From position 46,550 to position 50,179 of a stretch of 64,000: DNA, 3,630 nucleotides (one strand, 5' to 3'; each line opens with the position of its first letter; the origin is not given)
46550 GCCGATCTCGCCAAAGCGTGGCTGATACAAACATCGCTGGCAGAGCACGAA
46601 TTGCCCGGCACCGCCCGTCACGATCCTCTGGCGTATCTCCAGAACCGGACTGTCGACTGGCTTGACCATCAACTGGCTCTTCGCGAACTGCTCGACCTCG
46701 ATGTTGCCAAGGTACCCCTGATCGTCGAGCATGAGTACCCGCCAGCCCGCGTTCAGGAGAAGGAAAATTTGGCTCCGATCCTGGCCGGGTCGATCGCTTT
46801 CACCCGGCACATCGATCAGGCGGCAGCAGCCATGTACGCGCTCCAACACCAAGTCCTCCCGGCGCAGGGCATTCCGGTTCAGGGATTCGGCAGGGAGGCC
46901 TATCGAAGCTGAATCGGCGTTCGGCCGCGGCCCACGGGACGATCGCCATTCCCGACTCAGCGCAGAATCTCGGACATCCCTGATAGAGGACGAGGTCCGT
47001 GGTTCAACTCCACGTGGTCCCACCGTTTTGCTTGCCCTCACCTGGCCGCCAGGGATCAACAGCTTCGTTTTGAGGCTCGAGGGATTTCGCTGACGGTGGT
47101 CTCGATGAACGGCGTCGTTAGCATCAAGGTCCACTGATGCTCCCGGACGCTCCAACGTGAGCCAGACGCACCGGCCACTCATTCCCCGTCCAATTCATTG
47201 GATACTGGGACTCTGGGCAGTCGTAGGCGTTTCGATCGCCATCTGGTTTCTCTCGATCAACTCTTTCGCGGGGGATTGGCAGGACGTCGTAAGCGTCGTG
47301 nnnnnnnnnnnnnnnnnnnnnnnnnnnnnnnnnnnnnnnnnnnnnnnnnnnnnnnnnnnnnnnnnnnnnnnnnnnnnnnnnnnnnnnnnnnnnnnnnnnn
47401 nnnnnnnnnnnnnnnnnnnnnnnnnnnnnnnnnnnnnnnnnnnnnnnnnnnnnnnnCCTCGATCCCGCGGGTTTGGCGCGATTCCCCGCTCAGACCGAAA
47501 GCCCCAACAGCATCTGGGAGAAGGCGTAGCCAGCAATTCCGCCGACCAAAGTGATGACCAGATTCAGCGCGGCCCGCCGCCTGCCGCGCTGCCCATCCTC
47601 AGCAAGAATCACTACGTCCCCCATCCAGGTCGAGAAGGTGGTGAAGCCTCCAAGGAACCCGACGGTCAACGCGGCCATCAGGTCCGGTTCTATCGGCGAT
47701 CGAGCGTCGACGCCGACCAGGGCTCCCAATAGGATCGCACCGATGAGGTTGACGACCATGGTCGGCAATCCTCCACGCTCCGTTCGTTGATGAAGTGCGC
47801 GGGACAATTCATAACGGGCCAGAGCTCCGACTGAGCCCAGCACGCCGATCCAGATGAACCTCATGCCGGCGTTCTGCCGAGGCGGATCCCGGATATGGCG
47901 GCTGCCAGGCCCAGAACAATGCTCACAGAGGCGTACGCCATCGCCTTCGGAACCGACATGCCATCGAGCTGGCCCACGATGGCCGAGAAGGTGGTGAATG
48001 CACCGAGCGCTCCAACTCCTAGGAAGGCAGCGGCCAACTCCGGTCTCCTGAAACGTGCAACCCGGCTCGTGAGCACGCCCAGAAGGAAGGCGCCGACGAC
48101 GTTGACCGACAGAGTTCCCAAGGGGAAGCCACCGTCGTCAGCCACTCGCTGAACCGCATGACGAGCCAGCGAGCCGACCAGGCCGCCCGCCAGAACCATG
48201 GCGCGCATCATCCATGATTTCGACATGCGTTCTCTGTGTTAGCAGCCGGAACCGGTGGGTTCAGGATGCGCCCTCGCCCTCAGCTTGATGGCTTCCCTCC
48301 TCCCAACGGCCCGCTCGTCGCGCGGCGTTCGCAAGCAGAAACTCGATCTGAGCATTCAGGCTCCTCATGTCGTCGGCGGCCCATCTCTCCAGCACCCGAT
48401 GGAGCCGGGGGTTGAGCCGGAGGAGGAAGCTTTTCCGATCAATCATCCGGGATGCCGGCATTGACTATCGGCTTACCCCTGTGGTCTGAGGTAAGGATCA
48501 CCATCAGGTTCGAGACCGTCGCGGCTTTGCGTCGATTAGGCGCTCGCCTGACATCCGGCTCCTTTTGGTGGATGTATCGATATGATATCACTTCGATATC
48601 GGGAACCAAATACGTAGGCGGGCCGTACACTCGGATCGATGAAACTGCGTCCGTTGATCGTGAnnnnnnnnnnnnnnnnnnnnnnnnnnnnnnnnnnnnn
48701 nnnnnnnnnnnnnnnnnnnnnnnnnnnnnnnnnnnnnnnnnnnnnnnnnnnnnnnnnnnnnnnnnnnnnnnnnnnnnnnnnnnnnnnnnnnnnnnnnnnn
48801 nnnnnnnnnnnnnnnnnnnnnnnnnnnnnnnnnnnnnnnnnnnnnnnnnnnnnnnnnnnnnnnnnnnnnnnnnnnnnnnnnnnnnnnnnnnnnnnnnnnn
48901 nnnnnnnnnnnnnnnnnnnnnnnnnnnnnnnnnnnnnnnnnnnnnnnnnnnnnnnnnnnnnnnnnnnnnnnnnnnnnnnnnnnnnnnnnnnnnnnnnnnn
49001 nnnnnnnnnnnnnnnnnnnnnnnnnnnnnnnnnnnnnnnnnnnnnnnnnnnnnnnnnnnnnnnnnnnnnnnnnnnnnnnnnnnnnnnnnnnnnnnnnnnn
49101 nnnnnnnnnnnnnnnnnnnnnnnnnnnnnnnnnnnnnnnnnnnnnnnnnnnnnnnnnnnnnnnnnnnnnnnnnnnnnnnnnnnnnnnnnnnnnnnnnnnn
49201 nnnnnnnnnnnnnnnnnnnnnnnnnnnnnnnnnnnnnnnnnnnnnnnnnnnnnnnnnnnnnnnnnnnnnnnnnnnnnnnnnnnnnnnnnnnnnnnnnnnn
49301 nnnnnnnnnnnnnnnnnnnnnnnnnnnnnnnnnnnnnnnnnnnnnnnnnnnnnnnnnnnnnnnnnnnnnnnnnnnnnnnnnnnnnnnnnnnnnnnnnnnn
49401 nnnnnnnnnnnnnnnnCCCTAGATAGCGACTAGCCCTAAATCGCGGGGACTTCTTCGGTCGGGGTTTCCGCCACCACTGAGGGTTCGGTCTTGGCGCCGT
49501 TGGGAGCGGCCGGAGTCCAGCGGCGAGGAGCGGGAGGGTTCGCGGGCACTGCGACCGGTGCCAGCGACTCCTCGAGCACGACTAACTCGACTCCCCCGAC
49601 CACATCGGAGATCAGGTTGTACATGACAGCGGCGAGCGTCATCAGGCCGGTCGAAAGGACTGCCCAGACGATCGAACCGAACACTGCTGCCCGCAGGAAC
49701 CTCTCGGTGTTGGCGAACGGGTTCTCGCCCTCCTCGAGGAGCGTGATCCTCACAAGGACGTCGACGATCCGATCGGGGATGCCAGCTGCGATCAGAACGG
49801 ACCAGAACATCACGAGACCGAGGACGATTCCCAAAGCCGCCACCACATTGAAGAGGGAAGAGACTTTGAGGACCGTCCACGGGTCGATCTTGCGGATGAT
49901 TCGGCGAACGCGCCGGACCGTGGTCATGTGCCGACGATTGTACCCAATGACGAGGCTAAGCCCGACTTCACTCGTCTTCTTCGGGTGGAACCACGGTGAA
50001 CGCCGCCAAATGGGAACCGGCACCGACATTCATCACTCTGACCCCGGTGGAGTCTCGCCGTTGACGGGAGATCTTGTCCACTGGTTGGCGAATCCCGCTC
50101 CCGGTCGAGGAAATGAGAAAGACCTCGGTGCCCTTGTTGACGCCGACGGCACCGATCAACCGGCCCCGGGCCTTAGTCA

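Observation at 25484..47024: A 21.4-kb segment bracketed by tRNA-Ile(GAT) and a 48-nt imperfect direct repeat of its 3' half: signature of a tRNA-integrated island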

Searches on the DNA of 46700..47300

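Call 58: search_rna_families(source=window, start=46700, end=47300, threshold=evalue, max_evalue=10, show_alignments=2)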
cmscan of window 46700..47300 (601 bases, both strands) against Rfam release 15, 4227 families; matches with E-value up to 10: 4.
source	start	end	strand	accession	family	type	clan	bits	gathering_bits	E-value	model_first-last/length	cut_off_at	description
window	46911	46952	-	RF03314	mir-1908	Gene; miRNA;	-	18.7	82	4.8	15-60/73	no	mir-1908 microRNA precursor family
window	46743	46780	-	RF03139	S4-Bacteroidia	Cis-reg; leader;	CL00119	17.8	34.7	0.36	1-34/34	no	S4-Bacteroidia ribosomal protein leader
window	46972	47023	-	RF04354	Plastid-ycf2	Cis-reg;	-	17.4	65.7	0.91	1-75/75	no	Plastid-ycf2 5UTR RNA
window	46891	46958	-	RF03078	chrB-a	Cis-reg;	-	15.4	43.9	4.6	1-80/80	no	chrB-a RNA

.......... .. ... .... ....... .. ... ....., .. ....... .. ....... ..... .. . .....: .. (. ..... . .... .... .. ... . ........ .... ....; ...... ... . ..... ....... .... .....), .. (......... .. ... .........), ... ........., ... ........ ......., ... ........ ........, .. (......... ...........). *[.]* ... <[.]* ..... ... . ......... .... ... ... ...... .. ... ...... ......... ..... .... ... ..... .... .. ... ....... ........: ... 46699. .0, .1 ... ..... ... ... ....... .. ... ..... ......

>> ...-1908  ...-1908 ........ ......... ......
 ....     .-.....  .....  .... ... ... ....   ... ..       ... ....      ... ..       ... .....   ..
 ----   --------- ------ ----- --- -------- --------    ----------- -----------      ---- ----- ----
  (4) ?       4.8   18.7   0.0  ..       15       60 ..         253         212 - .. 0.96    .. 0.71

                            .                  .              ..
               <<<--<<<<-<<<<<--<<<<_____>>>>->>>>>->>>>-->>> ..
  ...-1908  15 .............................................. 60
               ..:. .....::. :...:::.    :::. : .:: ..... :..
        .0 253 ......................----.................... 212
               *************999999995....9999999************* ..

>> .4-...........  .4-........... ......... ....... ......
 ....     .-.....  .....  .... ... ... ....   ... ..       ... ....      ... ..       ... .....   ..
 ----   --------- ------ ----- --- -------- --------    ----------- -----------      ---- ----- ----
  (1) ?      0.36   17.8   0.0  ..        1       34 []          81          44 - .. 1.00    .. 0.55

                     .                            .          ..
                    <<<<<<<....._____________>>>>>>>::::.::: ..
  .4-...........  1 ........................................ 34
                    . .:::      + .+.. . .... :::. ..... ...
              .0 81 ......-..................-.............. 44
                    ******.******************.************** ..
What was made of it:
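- No tRNA model matches the fragment (call 58).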

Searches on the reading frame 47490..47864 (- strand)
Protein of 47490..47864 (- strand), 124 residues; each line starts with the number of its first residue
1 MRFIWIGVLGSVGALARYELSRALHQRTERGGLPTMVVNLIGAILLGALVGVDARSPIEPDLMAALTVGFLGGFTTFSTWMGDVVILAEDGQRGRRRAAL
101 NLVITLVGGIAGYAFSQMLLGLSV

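Call 8: search_protein_families(library=pfam, proteins=[window:47490-47864:-])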
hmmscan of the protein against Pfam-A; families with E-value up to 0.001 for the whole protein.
window:47490-47864:- (124 aa): 1 family
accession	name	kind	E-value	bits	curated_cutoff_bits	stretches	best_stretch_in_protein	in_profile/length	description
PF02537.21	CRCB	-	6.1e-23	81.6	32.9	1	4-113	1-99/103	CrcB-like protein, Camphor Resistance (CrcB)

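Call 82: find_related_loci(query=window:47490-47864:-, collection=metagenome_contigs, flank=6000)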
Query window:47490-47864:- (124 aa) in metagenome_contigs; peptide patterns used: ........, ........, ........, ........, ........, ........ (x = any residue, [..] = any of these).
454 stretches matched a pattern; 217 encode a relative of the query (tblastn E <= 1e-3); the best 80 are kept; 80 distinct loci.
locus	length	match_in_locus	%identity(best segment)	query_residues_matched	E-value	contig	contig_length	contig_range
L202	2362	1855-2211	80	1-119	3e-60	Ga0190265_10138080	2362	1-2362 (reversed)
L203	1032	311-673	74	1-121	1e-57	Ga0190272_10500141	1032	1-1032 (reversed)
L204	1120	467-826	70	1-120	1e-54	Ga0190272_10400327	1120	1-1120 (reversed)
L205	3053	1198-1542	72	1-115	8e-51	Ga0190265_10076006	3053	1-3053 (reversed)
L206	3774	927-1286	64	1-120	9e-46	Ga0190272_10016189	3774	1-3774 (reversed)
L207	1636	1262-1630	56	1-123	1e-38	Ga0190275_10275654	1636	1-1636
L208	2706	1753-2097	45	1-119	3e-18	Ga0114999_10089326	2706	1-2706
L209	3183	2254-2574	44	10-117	1e-17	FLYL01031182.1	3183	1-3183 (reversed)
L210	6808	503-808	46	10-115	3e-17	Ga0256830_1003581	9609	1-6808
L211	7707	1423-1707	41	16-111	3e-16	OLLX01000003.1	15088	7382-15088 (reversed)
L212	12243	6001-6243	50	12-91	3e-16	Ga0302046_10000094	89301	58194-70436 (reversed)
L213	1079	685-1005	43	10-117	3e-16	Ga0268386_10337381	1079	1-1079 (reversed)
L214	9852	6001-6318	44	10-116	8e-16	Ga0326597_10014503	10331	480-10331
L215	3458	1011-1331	44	10-117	9e-16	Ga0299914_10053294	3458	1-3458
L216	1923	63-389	40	8-121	1e-15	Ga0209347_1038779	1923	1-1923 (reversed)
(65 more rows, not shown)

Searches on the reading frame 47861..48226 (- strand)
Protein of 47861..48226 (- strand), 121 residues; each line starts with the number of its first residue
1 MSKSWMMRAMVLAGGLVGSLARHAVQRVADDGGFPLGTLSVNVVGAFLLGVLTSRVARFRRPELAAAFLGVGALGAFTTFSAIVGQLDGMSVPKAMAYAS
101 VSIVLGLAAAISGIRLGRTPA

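Call 8: search_protein_families(library=pfam, proteins=[window:47861-48226:-])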
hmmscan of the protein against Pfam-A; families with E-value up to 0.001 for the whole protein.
window:47861-48226:- (121 aa): 1 family
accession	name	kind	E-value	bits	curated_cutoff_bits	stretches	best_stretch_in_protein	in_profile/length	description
PF02537.21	CRCB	-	2.5e-19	70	32.9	1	10-114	2-103/103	CrcB-like protein, Camphor Resistance (CrcB)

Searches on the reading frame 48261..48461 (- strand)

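Call 89: search_protein_families(library=pfam, proteins=[window:48261-48461:-], max_evalue=0.001)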
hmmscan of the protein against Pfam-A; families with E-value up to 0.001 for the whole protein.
window:48261-48461:- (66 aa): 1 family
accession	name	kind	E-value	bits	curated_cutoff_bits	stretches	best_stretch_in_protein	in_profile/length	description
PF05534.18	HicB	-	9.5e-05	22.7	21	1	10-40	18-48/51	HicB family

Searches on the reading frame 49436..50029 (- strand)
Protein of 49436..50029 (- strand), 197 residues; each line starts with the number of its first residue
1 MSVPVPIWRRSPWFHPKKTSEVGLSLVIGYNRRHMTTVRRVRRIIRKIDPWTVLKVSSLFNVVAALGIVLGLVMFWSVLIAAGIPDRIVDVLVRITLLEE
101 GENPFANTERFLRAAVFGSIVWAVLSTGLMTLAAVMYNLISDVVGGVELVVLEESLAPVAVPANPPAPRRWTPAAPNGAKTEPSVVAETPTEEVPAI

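Call 9: search_protein_families(library=pfam, proteins=[window:49436-50029:-], max_evalue=0.01)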
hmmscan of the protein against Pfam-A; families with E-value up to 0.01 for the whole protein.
window:49436-50029:- (197 aa): 1 family
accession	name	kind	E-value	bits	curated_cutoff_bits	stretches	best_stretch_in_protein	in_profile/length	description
PF12089.13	DUF3566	-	1.3e-19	71.1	22.2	1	39-151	2-116/118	Transmembrane domain of unknown function (DUF3566)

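Call 12: find_related_loci(query=window:49436-50029:-, collection=genome_contigs, flank=10000)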
Query window:49436-50029:- (197 aa) in genome_contigs; peptide patterns used: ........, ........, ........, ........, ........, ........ (x = any residue, [..] = any of these).
376 stretches matched a pattern; 204 encode a relative of the query (tblastn E <= 1e-3); the best 80 are kept; 80 distinct loci.
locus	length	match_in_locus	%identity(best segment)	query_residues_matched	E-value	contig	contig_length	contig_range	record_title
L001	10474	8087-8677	94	1-197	9e-109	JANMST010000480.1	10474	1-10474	MAG: Acidimicrobiia bacterium isolate SOY_29_metabat_354 SOY_29_k141_634574, whole genome shotgun sequence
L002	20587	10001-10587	96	2-197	1e-97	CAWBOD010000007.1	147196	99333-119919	MAG: uncultured Acidimicrobiia bacterium isolate MFD09206.bin.2.201 genome assembly, contig: contig_21062, whole genome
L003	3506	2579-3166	92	2-197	4e-98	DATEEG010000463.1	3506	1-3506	MAG TPA_asm: Acidimicrobiia bacterium isolate SMAG_U8727 k141_1561194, whole genome shotgun sequence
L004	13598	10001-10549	90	16-197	1e-94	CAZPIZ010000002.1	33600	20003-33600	MAG TPA_asm: uncultured Acidimicrobiaceae bacterium isolate SRP136066_co1_254 genome assembly, contig: NODE_1008_length_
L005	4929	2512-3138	62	6-195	4e-67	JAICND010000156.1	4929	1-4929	MAG: Acidimicrobiia bacterium isolate OF_bin.28 k141_3411524_length_4929_cov_8.0000, whole genome shotgun sequence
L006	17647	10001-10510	68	29-195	8e-64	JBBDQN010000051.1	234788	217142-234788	MAG: Acidimicrobiia bacterium isolate LejiaC_62_17 Lejia_C_71_length_234788_cov_10, whole genome shotgun sequence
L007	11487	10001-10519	72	29-195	3e-63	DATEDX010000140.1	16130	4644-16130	MAG TPA_asm: Acidimicrobiia bacterium isolate SMAG_U8718 k141_1689528, whole genome shotgun sequence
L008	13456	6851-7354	82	29-197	4e-62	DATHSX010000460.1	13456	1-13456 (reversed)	MAG TPA_asm: Acidimicrobiia bacterium isolate SMAG_U16062 k141_202904, whole genome shotgun sequence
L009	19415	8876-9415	75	14-195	2e-61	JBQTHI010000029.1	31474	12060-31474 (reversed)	MAG: Actinomycetota bacterium isolate SAW185 c_000000210947, whole genome shotgun sequence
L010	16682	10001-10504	75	34-197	8e-51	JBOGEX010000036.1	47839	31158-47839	MAG: Acidimicrobiia bacterium isolate M3-S_metawrap_bin.203 k127_1645009, whole genome shotgun sequence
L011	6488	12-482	79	34-193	7e-50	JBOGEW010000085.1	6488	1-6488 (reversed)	MAG: Acidimicrobiia bacterium isolate M3-S_metawrap_bin.276 k127_2348544, whole genome shotgun sequence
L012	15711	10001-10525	73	29-197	3e-48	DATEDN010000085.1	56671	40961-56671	MAG TPA_asm: Acidimicrobiia bacterium isolate SMAG_U8708 k141_232197, whole genome shotgun sequence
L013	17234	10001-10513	72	29-197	3e-48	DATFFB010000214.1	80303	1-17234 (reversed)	MAG TPA_asm: Acidimicrobiia bacterium isolate SMAG_U8623 k141_731061, whole genome shotgun sequence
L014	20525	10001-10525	73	29-197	3e-48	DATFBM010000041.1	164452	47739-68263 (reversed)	MAG TPA_asm: Acidimicrobiia bacterium isolate SMAG_U8528 k141_677023, whole genome shotgun sequence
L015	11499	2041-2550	74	31-197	2e-48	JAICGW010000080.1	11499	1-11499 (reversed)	MAG: Acidimicrobiia bacterium isolate CK_bin.25 k141_1003854_length_11499_cov_17.6378, whole genome shotgun sequence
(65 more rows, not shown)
